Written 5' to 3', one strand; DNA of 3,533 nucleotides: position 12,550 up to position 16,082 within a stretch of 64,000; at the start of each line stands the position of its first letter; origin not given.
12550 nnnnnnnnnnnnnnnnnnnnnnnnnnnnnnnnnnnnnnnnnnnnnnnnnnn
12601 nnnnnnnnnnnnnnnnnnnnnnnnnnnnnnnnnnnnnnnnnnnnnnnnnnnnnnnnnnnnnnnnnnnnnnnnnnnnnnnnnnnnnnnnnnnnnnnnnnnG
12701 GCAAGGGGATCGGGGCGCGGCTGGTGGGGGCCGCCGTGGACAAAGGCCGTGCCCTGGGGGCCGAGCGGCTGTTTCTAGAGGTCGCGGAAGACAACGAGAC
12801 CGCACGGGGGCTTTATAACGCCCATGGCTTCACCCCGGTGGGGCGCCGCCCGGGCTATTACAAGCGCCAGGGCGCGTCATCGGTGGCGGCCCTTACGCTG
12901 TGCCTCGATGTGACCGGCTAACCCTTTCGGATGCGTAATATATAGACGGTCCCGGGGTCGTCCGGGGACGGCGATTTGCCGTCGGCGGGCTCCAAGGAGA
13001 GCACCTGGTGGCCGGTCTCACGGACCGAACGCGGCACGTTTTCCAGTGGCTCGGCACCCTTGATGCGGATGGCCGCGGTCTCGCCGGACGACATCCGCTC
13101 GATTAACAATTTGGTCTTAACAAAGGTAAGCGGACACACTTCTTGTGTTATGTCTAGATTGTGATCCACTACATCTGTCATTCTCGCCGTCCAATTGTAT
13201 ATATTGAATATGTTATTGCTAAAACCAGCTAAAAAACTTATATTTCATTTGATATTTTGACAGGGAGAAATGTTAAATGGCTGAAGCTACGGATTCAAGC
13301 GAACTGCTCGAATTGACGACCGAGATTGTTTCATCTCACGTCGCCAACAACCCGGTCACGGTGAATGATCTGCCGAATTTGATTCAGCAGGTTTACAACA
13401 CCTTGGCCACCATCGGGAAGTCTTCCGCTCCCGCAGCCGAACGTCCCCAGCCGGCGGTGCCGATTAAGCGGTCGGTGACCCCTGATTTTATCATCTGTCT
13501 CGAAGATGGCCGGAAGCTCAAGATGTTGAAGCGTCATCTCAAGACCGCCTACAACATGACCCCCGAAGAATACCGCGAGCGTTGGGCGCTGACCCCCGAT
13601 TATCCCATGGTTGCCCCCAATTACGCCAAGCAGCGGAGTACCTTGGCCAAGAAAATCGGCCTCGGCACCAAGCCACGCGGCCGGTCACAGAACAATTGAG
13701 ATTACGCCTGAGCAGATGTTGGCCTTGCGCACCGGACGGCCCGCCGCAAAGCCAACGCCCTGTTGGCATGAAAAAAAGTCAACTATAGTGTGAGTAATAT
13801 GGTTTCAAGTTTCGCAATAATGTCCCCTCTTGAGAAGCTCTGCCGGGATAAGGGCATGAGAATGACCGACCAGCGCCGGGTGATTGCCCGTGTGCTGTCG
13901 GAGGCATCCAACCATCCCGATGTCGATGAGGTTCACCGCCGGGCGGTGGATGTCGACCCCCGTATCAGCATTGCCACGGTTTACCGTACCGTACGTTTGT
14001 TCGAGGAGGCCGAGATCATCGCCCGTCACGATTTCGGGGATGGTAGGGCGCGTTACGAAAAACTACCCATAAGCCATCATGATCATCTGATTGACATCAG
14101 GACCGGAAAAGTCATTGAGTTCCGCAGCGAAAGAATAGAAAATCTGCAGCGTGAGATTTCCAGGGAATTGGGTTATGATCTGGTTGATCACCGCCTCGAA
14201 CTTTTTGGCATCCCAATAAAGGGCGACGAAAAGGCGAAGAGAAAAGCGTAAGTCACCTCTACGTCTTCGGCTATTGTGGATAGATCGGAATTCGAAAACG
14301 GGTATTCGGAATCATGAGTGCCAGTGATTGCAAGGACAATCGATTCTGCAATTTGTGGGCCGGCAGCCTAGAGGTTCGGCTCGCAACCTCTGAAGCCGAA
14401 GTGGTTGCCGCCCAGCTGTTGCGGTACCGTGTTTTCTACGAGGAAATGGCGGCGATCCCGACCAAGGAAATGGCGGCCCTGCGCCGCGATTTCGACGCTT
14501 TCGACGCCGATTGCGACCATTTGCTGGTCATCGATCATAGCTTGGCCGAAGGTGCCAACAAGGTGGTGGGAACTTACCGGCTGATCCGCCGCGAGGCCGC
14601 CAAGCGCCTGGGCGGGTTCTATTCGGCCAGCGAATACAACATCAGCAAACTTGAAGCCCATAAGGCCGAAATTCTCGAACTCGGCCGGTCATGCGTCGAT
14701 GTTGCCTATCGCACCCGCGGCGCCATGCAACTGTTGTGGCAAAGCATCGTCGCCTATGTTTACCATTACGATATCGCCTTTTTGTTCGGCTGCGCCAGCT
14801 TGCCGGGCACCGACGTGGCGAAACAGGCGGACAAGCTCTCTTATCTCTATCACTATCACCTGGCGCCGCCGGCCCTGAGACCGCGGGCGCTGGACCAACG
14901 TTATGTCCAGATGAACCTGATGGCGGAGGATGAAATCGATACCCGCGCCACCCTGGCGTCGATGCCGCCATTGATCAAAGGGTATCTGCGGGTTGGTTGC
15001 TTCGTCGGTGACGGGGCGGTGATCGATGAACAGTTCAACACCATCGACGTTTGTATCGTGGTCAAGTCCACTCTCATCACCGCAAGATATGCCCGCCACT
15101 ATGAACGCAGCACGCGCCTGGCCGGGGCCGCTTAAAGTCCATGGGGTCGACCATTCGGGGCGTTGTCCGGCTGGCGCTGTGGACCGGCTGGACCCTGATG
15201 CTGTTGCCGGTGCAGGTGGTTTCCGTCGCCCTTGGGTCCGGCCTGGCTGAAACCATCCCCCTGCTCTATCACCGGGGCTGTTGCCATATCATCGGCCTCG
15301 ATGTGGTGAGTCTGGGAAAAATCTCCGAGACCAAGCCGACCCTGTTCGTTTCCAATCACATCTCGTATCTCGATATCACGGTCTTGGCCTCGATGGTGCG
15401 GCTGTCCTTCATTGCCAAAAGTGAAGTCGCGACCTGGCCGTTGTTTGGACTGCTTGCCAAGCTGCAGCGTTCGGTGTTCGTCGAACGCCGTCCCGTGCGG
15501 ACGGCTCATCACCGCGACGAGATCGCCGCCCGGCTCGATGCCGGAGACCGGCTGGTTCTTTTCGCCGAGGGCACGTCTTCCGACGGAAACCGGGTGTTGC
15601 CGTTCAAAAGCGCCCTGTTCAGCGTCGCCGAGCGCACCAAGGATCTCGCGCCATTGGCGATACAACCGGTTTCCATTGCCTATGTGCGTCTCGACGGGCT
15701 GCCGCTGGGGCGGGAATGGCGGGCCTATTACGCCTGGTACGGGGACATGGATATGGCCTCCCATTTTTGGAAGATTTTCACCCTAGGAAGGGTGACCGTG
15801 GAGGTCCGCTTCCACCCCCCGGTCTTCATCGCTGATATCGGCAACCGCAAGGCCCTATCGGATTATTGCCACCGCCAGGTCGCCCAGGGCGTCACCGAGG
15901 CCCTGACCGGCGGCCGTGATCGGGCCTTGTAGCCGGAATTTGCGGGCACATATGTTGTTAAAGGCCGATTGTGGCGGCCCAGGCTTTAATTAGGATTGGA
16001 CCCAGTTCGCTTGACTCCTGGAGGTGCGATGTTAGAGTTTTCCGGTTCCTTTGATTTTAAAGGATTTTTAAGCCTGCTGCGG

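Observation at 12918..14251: Low-GC island carrying TusA-like, MucR/Ros and Fur genes between rimI and olsBA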

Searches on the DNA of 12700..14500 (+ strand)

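Call 37: search_rna_families(source=window, start=12700, end=14500, threshold=evalue, max_evalue=1)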
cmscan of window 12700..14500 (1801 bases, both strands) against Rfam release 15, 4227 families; matches with E-value up to 1: 0.
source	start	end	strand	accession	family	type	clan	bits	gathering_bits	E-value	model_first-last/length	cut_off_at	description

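Call 58: search_dna_similar(query=window:12918-14251:+, collection=plasmids, mode=distant, max_rows=8)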
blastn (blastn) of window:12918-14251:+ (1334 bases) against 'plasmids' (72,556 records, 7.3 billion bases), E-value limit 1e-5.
Records with a match: 124; places in all: 138; records where one place covers at least 80% of the query: 0.
Best place of each record, by identity: 60-80% 124.
By first word of the organism name: Mesorhizobium 21; Gluconobacter 12; Acetobacter 11; Komagataeibacter 11; Azospirillum 8; Bosea 6; Novosphingobium 5; Sphingobium 4; Rhizobium 4; Shinella 3; and 26 more.
By predicted mobility (MOB-suite, as given by PLSDB): non-mobilizable 57; conjugative 48; mobilizable 19.
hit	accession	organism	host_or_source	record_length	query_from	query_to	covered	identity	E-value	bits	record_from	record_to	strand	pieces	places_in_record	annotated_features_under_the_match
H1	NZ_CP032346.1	Azospirillum brasilense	soil sample,Agricultural field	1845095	945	1206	20%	73.3%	2e-35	158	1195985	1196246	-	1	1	record has no annotation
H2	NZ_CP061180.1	Roseomonas haemaphysalidis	tick,pure culture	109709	508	764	19%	73.9%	2e-36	162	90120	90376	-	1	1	MucR family transcriptional regulator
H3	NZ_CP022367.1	Azospirillum sp. TSH58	single cell,paddy soils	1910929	945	1206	20%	72.1%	5e-31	144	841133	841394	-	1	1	record has no annotation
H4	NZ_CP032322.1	Azospirillum argentinense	soil sample,Agricultural field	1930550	945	1206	20%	72.1%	5e-31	144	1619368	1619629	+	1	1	record has no annotation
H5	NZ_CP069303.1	Shinella sp. PSBB067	monoisolate,Minnesota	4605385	936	1206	20%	69.1%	2e-18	103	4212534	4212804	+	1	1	none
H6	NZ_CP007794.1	Azospirillum argentinense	Triticum aestivum L.,Root,wheat ...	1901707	945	1206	20%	71.4%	3e-28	135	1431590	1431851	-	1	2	record has no annotation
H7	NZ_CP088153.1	Mesorhizobium mediterraneum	Cicer arietinum L.,cell culture,radical ...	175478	517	757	18%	68.9%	1e-14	90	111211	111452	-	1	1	MucR family transcriptional regulator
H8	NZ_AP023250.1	Mesorhizobium sp. 131-2-5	Lotus japonicus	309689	518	757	18%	68.9%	8e-16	94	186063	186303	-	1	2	MucR family transcriptional regulator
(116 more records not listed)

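Call 59: search_dna_similar(query=window:12918-14251:+, collection=phages, mode=distant, max_rows=5)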
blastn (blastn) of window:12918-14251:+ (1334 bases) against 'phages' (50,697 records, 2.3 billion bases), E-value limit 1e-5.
Records with a match: 4; places in all: 4; records where one place covers at least 80% of the query: 0.
Best place of each record, by identity: 60-80% 4.
By first word of the organism name: Erythrobacter 2; Mesorhizobium 1; Bacteriophage 1.
By host as written in the record: Mesorhizobium loti R7ANS 1; - 1; Erythrobacter litoralis DSM 8509 1; Erythrobacter sp. JL475 1.
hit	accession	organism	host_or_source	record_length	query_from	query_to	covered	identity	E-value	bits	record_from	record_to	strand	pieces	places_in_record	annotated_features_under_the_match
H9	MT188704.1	Mesorhizobium phage Cp1R7A-A1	Mesorhizobium loti R7ANS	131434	554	757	15%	68.1%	7e-11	76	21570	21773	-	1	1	transcriptional regulator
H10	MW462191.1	Bacteriophage sp.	freshwater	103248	577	756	13%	70.3%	2e-12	81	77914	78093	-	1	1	transcriptional regulator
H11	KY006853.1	Erythrobacter phage vB_EliS_R6L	Erythrobacter litoralis DSM 8509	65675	640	768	10%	73.5%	7e-11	75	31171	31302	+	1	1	MucR family transcriptional regulator | hypothetical protein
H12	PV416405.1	Erythrobacter phage ZS04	Erythrobacter sp. JL475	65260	640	768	10%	72.7%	3e-9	71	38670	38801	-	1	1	ParB-like partition protein | hypothetical protein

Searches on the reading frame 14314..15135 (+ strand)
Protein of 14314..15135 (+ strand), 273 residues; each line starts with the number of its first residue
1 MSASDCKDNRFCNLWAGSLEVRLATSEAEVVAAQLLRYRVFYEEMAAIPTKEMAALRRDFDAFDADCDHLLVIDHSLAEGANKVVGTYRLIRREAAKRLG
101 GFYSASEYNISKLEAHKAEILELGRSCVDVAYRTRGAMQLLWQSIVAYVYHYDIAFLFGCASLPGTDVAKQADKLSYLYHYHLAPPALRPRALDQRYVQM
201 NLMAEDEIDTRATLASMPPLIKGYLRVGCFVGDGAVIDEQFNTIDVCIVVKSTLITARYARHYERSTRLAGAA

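Call 4: search_protein_families(library=pfam, proteins=[window:14314-15135:+])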
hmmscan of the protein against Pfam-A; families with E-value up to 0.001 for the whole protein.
window:14314-15135:+ (273 aa): 2 families
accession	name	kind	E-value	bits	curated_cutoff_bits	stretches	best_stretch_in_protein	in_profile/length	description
PF13444.12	Acetyltransf_5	-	3.5e-33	114.8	22.4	1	36-143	1-102/102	Acetyltransferase (GNAT) domain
PF21926.2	FeeM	-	0.00016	21.9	27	1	33-157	2-118/158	N-acyl amino acid synthase FeeM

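Call 6: search_protein_families(library=ncbifam, proteins=[window:14314-15135:+], max_evalue=0.001)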
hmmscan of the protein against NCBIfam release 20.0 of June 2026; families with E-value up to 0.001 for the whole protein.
window:14314-15135:+ (273 aa): 3 families
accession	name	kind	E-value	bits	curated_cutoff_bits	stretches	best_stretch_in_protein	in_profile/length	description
NF052555.1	OrAlActfOlsBBRUA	equivalog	1.6e-89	300.1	320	1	17-265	21-272/278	l-ornithine N(alpha)-acyltransferase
NF052554.1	OrAlActfOlsBRHOCB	equivalog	4.7e-81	272.3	350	1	19-265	8-255/256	L-ornithine N(alpha)-acyltransferase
NF052615.1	orn_lipid_OlsF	equivalog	1e-18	67.3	620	1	51-184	336-470/570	bifunctional ornithine lipid synthase OlsF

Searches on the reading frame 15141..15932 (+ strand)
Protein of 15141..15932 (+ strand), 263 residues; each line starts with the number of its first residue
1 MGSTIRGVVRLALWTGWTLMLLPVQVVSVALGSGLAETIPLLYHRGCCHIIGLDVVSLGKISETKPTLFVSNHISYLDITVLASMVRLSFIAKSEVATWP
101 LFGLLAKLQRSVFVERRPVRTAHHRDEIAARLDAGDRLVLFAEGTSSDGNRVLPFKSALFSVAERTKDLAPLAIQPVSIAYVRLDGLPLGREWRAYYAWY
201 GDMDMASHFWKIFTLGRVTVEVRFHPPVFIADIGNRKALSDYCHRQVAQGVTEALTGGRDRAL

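Call 4: search_protein_families(library=pfam, proteins=[window:15141-15932:+])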
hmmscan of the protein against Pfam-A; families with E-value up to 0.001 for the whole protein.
window:15141-15932:+ (263 aa): 1 family
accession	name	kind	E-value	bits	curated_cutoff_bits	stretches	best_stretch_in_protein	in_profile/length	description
PF01553.26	Acyltransferase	-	2.3e-21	76.4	23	1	59-179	8-131/132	Acyltransferase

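Call 6: search_protein_families(library=ncbifam, proteins=[window:15141-15932:+], max_evalue=0.001)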
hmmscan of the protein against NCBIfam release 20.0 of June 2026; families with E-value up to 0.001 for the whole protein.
window:15141-15932:+ (263 aa): 5 families
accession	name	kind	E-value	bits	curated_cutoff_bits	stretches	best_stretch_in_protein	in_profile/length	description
NF052553.1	LyOrLpactfOlsABRUA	equivalog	1.4e-82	276.8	300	1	3-257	3-261/263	lyso-ornithine lipid O-acyltransferase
NF052552.1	LyOrLpactfOlsARHOCB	equivalog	1.5e-52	178.3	300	1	34-253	56-270/271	lyso-ornithine lipid O-acyltransferase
TIGR00530.1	AGP_acyltrn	subfamily_domain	1.6e-21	76.5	102.95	1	52-178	1-128/130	1-acylglycerol-3-phosphate O-acyltransferase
NF006386.0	PRK08633.1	equivalog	1.5e-08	32.9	1221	1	54-166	430-542/1147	acyl-[ACP]--phospholipid O-acyltransferase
NF011593.0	PRK15018.1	equivalog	0.0002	21.2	501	1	67-164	67-168/245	1-acylglycerol-3-phosphate O-acyltransferase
